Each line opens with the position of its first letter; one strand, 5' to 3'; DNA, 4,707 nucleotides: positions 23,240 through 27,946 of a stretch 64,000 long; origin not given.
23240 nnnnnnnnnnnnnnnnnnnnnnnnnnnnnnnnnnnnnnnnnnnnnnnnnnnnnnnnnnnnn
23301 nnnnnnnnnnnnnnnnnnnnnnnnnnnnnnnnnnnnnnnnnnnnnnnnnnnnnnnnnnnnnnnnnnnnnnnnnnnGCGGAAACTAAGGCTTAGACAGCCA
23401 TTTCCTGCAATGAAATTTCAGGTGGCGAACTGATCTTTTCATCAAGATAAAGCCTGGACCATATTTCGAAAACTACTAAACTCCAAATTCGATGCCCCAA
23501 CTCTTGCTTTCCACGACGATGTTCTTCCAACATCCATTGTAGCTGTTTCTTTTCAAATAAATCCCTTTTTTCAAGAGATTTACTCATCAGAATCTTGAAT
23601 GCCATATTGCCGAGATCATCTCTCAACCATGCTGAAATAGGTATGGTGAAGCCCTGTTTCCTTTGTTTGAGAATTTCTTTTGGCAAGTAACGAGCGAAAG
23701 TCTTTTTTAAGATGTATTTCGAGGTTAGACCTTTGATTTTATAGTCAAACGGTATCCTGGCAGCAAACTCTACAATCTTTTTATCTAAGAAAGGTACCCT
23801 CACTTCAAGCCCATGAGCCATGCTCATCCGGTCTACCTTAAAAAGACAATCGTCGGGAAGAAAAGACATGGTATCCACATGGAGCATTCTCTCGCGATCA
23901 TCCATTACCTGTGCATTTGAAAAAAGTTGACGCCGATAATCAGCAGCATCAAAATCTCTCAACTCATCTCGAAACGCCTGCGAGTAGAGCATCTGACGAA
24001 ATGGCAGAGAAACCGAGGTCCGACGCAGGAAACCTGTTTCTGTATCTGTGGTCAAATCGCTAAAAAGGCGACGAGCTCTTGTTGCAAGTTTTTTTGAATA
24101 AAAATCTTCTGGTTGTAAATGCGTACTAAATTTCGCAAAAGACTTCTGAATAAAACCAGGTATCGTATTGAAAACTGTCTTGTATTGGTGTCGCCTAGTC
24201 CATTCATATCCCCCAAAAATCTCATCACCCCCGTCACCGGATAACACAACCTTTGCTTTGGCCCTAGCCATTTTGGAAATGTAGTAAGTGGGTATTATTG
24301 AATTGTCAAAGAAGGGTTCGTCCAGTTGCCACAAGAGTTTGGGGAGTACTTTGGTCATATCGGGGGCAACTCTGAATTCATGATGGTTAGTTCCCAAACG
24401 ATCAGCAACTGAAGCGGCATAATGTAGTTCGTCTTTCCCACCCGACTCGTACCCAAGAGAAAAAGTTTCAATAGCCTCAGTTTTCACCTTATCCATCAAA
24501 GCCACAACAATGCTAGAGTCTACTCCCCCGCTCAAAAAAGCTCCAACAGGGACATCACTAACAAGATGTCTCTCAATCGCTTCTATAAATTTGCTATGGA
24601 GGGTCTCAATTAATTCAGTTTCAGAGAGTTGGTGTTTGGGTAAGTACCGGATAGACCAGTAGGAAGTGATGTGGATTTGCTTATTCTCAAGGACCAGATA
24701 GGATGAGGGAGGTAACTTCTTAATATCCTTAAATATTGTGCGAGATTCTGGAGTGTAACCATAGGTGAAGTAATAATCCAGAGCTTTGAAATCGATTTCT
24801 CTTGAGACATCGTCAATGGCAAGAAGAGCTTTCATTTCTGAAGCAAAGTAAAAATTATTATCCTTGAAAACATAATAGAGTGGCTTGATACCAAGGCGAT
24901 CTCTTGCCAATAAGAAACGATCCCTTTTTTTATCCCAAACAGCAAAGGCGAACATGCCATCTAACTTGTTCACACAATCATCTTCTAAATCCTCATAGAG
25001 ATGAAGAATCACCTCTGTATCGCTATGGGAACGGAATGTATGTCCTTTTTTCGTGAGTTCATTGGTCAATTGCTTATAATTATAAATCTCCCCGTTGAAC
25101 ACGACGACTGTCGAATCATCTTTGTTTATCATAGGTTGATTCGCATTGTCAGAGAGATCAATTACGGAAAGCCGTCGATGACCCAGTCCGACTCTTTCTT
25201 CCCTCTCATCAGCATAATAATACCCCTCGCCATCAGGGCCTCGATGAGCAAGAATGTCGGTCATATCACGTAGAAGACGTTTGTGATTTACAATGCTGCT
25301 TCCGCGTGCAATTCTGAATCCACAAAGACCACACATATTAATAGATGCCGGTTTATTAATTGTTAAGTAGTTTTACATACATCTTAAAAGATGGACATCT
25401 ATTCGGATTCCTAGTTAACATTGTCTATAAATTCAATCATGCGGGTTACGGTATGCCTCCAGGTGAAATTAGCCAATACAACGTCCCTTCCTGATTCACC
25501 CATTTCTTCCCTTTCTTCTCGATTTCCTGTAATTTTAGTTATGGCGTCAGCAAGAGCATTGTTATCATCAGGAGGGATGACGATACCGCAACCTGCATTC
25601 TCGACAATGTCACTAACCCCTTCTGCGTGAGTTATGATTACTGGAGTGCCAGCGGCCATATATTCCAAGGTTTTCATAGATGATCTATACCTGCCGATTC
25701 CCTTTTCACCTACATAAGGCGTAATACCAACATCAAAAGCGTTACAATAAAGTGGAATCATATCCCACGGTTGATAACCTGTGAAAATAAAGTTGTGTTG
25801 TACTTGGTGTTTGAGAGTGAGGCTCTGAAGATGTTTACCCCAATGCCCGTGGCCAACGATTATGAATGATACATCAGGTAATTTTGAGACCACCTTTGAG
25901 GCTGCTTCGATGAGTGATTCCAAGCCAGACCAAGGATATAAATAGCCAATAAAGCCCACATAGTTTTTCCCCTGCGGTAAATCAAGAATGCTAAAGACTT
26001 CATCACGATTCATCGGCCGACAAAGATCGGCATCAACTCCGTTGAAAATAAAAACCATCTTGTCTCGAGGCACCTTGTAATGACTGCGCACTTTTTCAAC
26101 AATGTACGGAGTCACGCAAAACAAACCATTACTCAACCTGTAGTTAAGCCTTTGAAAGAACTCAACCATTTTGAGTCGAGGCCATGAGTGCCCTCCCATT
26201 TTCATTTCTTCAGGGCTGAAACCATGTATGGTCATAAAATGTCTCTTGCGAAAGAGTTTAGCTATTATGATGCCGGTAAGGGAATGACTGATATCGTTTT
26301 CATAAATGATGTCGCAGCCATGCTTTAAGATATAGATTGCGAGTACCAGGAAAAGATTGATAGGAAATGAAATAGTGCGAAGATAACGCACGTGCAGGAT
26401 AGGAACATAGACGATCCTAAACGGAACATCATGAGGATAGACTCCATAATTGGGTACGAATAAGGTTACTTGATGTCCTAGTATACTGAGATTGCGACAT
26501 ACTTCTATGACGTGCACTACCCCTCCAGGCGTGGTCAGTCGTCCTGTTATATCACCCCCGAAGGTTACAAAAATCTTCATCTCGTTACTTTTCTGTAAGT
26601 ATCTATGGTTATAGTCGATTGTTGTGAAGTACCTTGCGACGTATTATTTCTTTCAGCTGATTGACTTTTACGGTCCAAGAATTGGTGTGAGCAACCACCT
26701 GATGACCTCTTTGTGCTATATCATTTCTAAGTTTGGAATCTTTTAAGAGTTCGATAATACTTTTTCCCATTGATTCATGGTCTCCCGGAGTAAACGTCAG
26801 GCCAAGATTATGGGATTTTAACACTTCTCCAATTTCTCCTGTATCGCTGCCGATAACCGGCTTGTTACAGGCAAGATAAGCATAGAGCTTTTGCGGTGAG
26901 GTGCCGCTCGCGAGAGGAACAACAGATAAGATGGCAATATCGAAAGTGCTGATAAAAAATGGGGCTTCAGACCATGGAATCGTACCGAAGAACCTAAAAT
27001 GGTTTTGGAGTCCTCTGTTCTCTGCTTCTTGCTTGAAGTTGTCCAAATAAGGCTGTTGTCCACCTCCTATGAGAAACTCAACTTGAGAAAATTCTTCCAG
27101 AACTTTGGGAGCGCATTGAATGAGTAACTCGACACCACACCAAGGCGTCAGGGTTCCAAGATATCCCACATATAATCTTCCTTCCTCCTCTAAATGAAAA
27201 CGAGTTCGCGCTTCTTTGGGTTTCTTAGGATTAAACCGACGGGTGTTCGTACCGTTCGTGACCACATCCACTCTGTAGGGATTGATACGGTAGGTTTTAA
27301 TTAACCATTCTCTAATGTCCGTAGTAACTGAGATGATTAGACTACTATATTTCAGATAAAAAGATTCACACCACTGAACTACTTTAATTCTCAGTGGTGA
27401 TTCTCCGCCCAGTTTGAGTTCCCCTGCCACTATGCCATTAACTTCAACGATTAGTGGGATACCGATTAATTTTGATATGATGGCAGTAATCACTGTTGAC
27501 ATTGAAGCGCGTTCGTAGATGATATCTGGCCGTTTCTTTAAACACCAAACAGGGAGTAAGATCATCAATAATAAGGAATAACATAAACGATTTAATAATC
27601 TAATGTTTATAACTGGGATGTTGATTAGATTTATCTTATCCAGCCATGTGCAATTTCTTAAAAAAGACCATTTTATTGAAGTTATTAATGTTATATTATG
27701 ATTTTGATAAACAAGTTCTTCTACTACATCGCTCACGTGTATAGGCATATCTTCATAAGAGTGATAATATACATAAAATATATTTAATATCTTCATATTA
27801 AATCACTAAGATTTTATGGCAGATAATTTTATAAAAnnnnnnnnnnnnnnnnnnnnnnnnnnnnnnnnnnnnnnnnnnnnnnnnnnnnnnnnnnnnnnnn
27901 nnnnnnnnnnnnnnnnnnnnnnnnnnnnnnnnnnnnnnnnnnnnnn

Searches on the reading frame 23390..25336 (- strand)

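Call 74: search_protein_families(library=pfam, proteins=[window:23390-25336:-], max_evalue=0.00001)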
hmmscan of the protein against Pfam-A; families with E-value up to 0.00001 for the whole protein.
window:23390-25336:- (648 aa): 3 families
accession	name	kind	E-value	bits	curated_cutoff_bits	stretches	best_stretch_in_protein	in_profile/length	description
PF00733.27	Asn_synthase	-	5.3e-103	345.8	21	1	247-627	3-353/354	Asparagine synthase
PF13537.11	GATase_7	-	1.4e-50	170.8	25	1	53-173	1-123/123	Glutamine amidotransferase domain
PF13522.11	GATase_6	-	3.1e-46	157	27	1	34-167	1-130/130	Glutamine amidotransferase domain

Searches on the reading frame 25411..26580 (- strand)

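Call 74: search_protein_families(library=pfam, proteins=[window:25411-26580:-], max_evalue=0.00001)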
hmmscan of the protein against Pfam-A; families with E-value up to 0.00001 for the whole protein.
window:25411-26580:- (389 aa): 5 families
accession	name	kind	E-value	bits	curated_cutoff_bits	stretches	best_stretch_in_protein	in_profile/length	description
PF00534.26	Glycos_transf_1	-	5.6e-31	107.8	26.4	1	192-366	2-171/172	Glycosyl transferases group 1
PF13692.12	Glyco_trans_1_4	-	3.9e-27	95.7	27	1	206-350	2-139/142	Glycosyl transferases group 1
PF13439.12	Glyco_transf_4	-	3.7e-21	76.3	28.5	1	19-185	3-169/170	Glycosyltransferase Family 4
PF13524.12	Glyco_trans_1_2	-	1.7e-11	44.7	25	1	232-382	10-143/144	Glycosyl transferase-like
PF13579.12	Glyco_trans_4_4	-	1.4e-10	42.2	29.7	1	19-181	2-158/158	Glycosyl transferase 4-like domain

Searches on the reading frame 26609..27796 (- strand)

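Call 74: search_protein_families(library=pfam, proteins=[window:26609-27796:-], max_evalue=0.00001)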
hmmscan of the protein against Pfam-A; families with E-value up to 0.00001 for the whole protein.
window:26609-27796:- (395 aa): 5 families
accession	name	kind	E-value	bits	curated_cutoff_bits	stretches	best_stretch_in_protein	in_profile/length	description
PF00534.26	Glycos_transf_1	-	1.8e-25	89.9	26.4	1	199-365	7-170/172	Glycosyl transferases group 1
PF13692.12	Glyco_trans_1_4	-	1.6e-18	67.8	27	1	209-353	3-142/142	Glycosyl transferases group 1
PF13439.12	Glyco_transf_4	-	5.1e-14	53.1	28.5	1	19-187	6-170/170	Glycosyltransferase Family 4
PF13579.12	Glyco_trans_4_4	-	6.6e-09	36.7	29.7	1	20-182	6-158/158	Glycosyl transferase 4-like domain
PF13524.12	Glyco_trans_1_2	-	2.2e-07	31.4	25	1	257-381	27-142/144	Glycosyl transferase-like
